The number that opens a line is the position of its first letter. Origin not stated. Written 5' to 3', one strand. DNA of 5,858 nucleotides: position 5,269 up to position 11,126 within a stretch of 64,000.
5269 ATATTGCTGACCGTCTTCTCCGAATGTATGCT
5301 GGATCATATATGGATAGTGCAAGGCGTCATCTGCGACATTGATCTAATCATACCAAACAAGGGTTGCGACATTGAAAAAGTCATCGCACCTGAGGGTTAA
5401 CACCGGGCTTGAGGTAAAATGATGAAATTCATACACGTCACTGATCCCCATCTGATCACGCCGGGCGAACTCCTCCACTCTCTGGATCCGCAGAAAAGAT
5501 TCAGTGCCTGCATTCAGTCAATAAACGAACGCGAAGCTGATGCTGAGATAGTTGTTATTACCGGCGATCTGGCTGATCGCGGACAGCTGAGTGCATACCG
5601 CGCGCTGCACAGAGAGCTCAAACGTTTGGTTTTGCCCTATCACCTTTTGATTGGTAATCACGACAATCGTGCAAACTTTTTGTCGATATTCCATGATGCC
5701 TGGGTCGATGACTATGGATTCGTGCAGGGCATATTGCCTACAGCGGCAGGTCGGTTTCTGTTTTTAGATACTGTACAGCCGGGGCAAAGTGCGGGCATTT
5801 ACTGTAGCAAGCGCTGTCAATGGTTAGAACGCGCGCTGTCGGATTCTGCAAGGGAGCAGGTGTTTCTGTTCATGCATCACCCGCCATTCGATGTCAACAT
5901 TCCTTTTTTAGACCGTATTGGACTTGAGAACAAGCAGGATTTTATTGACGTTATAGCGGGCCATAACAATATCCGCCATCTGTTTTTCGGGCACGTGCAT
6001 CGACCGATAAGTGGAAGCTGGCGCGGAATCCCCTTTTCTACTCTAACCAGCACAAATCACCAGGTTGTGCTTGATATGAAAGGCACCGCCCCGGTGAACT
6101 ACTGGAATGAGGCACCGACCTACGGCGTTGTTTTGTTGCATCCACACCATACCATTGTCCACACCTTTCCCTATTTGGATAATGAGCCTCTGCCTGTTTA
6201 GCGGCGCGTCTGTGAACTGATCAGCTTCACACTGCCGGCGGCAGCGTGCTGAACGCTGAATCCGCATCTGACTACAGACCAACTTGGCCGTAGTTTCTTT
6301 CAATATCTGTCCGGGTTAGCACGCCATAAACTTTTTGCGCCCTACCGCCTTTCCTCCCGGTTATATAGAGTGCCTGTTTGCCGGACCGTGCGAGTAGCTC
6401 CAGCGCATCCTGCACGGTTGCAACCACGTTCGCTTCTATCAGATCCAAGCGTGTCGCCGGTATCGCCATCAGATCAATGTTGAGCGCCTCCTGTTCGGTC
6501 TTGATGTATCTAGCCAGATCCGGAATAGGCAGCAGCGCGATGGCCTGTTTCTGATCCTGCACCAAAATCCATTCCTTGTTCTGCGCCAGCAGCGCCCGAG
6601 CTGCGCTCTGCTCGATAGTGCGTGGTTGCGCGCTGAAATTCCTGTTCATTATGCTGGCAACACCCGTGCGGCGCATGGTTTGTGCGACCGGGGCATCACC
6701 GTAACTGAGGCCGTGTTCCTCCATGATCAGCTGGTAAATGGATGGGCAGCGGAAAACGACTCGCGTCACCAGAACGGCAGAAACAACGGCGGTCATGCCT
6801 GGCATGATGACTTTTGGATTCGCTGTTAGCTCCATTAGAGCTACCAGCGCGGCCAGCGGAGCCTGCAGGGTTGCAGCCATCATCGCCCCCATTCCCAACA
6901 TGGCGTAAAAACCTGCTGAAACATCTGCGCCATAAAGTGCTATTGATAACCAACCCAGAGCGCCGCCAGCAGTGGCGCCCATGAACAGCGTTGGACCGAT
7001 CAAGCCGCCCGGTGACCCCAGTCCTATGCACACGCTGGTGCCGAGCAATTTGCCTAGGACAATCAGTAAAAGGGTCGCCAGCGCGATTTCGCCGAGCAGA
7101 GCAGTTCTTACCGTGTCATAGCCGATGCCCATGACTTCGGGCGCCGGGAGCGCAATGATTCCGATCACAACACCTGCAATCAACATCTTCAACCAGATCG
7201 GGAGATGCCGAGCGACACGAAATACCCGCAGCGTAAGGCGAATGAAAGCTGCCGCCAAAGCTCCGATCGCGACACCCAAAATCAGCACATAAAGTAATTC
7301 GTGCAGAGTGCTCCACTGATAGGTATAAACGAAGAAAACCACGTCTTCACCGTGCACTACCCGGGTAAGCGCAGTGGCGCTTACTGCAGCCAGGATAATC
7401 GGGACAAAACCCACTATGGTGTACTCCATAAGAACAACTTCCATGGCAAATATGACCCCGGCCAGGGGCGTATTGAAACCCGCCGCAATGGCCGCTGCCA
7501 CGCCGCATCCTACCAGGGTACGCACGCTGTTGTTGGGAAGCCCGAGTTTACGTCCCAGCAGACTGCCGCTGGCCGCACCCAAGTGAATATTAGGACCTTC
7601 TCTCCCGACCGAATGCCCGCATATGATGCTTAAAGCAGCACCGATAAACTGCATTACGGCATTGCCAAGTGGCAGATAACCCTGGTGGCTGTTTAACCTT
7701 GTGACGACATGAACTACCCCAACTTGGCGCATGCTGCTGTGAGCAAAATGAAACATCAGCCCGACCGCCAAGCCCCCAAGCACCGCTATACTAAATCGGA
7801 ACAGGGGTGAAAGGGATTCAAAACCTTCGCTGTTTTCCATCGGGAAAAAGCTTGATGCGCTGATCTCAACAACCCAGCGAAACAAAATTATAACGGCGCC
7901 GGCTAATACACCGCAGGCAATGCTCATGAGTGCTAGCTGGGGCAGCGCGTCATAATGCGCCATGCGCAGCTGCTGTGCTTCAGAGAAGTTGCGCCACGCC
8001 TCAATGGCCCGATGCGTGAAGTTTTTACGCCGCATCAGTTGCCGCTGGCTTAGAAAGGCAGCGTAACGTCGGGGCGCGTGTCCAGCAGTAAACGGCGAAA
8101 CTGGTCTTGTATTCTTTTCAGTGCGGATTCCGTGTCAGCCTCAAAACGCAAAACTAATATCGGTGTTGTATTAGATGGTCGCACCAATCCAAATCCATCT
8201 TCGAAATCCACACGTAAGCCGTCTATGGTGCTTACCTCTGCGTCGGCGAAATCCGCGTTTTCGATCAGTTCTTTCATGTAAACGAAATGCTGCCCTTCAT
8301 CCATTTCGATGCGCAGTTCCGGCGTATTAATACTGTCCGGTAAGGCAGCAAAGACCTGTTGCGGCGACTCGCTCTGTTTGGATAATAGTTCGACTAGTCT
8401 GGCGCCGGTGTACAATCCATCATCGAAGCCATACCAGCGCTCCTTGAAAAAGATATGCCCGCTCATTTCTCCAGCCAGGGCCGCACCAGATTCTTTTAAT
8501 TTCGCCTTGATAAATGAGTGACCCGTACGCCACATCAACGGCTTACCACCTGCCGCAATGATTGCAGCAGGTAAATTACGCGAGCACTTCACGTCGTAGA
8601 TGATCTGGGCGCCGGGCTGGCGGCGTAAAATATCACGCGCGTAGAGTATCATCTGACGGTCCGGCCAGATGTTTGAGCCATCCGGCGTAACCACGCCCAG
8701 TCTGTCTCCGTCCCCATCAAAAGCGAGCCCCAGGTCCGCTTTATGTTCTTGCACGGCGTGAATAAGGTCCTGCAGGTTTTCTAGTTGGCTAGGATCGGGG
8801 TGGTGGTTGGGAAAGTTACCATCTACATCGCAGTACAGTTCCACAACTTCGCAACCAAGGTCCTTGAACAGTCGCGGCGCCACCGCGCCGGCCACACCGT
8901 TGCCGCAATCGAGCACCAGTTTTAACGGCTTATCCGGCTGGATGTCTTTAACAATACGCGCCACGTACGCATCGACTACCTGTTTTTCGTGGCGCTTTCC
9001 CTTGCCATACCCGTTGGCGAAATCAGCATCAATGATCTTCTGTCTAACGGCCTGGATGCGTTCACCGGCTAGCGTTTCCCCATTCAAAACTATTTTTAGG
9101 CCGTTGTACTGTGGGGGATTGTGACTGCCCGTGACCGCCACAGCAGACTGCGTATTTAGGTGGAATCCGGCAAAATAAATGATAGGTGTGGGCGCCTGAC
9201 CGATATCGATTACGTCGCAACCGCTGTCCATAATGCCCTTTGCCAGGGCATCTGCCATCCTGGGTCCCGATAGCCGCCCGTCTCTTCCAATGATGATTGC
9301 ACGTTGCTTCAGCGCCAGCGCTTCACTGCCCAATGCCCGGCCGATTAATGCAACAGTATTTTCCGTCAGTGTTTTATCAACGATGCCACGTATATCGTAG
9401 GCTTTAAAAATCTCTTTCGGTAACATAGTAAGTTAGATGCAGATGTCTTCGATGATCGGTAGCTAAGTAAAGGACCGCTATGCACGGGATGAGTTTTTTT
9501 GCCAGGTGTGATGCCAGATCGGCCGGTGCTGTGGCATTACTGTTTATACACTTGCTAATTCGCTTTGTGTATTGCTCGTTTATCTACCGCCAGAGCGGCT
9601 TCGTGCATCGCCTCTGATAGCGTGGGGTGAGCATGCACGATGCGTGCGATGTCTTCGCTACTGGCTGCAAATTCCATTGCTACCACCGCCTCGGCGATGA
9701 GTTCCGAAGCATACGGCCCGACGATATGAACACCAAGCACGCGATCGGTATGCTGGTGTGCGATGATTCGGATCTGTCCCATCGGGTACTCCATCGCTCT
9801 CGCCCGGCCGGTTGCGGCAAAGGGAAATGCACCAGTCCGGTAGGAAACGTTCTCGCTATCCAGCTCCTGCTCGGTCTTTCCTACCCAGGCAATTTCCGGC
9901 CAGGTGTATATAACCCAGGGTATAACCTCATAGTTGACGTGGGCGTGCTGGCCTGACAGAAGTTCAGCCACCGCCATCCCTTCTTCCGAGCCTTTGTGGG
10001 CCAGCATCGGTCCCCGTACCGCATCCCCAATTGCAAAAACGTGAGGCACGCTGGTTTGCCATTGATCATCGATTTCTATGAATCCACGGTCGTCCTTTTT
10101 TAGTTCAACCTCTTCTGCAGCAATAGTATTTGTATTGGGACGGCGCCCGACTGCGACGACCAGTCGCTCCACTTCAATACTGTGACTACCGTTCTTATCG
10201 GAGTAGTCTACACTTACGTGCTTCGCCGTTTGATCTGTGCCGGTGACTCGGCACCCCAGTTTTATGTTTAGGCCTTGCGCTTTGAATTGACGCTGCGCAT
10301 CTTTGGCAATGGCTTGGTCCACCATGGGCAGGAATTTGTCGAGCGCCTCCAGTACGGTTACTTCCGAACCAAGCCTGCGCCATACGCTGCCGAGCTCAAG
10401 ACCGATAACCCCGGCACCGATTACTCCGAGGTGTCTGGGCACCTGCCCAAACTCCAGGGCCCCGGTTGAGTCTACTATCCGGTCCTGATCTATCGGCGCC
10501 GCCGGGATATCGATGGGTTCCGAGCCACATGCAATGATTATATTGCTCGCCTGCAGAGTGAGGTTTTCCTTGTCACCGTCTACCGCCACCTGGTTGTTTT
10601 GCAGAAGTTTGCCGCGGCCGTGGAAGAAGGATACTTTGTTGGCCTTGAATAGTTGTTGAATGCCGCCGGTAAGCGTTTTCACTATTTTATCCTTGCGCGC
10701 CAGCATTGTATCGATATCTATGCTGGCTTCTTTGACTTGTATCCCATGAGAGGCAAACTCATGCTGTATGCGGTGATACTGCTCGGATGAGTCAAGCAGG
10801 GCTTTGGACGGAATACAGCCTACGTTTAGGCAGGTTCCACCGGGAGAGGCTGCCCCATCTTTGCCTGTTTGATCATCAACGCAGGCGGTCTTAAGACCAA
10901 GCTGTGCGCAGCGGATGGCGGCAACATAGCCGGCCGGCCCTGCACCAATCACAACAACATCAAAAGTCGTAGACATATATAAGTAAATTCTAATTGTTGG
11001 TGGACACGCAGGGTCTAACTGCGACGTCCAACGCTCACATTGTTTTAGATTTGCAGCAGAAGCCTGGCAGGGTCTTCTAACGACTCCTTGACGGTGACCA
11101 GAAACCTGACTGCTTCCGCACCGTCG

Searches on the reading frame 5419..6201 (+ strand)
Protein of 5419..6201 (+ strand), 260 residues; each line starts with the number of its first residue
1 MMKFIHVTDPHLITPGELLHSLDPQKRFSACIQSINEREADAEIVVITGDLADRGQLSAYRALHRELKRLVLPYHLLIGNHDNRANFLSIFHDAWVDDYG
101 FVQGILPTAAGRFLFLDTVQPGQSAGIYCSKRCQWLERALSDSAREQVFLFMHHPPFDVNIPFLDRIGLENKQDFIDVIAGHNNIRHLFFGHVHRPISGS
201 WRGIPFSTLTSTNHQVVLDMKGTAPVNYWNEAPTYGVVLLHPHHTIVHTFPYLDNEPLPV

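Call 89: search_protein_families(library=pfam, proteins=[window:5419-6201:+], max_evalue=0.00001)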
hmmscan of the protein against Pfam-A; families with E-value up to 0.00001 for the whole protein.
window:5419-6201:+ (260 aa): 1 family
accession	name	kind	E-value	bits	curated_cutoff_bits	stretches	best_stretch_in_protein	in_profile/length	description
PF00149.33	Metallophos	-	3.5e-17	63.9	21.5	1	2-196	1-191/191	Calcineurin-like phosphoesterase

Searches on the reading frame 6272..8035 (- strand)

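Call 89: search_protein_families(library=pfam, proteins=[window:6272-8035:-], max_evalue=0.00001)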
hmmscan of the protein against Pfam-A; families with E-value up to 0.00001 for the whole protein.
window:6272-8035:- (587 aa): 1 family
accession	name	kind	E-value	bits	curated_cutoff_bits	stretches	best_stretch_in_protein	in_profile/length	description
PF00654.25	Voltage_CLC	-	6.2e-82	276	24.8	1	87-425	1-346/346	Voltage gated chloride channel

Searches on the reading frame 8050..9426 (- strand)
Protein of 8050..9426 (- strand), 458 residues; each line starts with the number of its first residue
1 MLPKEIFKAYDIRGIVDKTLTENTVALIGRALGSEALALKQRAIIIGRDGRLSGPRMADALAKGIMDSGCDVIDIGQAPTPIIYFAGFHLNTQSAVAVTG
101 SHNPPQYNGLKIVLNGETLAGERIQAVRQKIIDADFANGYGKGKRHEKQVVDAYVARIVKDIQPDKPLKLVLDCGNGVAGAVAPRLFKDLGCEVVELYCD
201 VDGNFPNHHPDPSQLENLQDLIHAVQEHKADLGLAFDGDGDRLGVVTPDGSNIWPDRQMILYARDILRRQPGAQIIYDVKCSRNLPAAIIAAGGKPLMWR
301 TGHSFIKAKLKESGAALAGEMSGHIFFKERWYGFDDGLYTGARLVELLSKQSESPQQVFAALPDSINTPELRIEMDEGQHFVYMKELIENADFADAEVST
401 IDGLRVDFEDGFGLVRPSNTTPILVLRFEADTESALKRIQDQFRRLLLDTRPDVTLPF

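Call 89: search_protein_families(library=pfam, proteins=[window:8050-9426:-], max_evalue=0.00001)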
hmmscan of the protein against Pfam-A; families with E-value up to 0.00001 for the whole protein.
window:8050-9426:- (458 aa): 4 families
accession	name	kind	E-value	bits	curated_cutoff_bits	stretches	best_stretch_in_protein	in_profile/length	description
PF02878.22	PGM_PMM_I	-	8e-35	120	22.5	1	5-136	2-136/138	Phosphoglucomutase/phosphomannomutase, alpha/beta/alpha domain I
PF02879.22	PGM_PMM_II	-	3.4e-31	108.3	29.3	1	153-250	2-103/103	Phosphoglucomutase/phosphomannomutase, alpha/beta/alpha domain II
PF02880.22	PGM_PMM_III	-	3.7e-23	82.3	20.7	1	255-363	2-112/115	Phosphoglucomutase/phosphomannomutase, alpha/beta/alpha domain III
PF00408.26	PGM_PMM_IV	-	2.4e-14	53.6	23.1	1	390-445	12-67/68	Phosphoglucomutase/phosphomannomutase, C-terminal domain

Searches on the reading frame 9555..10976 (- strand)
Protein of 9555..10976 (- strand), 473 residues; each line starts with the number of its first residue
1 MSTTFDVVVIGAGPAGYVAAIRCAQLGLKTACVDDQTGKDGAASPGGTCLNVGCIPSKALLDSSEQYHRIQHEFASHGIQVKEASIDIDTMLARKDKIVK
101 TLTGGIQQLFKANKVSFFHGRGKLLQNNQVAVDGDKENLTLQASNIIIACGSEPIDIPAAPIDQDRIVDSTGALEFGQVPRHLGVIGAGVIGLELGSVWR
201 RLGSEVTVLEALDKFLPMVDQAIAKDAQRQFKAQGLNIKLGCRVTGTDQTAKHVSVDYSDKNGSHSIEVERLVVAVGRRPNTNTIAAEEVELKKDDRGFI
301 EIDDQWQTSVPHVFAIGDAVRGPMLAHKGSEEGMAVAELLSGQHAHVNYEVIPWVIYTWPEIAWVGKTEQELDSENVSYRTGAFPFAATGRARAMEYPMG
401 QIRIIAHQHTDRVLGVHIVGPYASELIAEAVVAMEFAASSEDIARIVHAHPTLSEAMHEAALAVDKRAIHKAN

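Call 89: search_protein_families(library=pfam, proteins=[window:9555-10976:-], max_evalue=0.00001)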
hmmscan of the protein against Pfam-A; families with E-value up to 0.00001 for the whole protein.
window:9555-10976:- (473 aa): 9 families
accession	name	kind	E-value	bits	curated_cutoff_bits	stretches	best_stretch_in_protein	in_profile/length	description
PF07992.20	Pyr_redox_2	-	7.2e-74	249.3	26.1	1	5-333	1-291/291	Pyridine nucleotide-disulphide oxidoreductase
PF02852.28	Pyr_redox_dim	-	1e-35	122.7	25.3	1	352-461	1-110/110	Pyridine nucleotide-disulphide oxidoreductase, dimerisation domain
PF00070.33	Pyr_redox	-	1.1e-20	74.4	22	1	182-257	1-78/82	Pyridine nucleotide-disulphide oxidoreductase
PF13738.12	Pyr_redox_3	-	5.3e-10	39.5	30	1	127-317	111-305/305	Pyridine nucleotide-disulphide oxidoreductase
PF01134.28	GIDA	-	1e-08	35.1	22.1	1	6-152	1-150/391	Glucose inhibited division protein A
PF00890.30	FAD_binding_2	-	5.2e-08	32.9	20.4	1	6-42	1-37/414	FAD binding domain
PF03486.20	HI0933_like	-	5.9e-08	32.9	50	0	6-75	2-75/244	HI0933-like protein Rossmann domain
PF12831.13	FAD_oxidored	-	1.6e-06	28.1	27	1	6-48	1-43/416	FAD dependent oxidoreductase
PF01262.27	AlaDh_PNT_C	-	1.9e-06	27.9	23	0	181-225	29-73/214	Alanine dehydrogenase/PNT, C-terminal domain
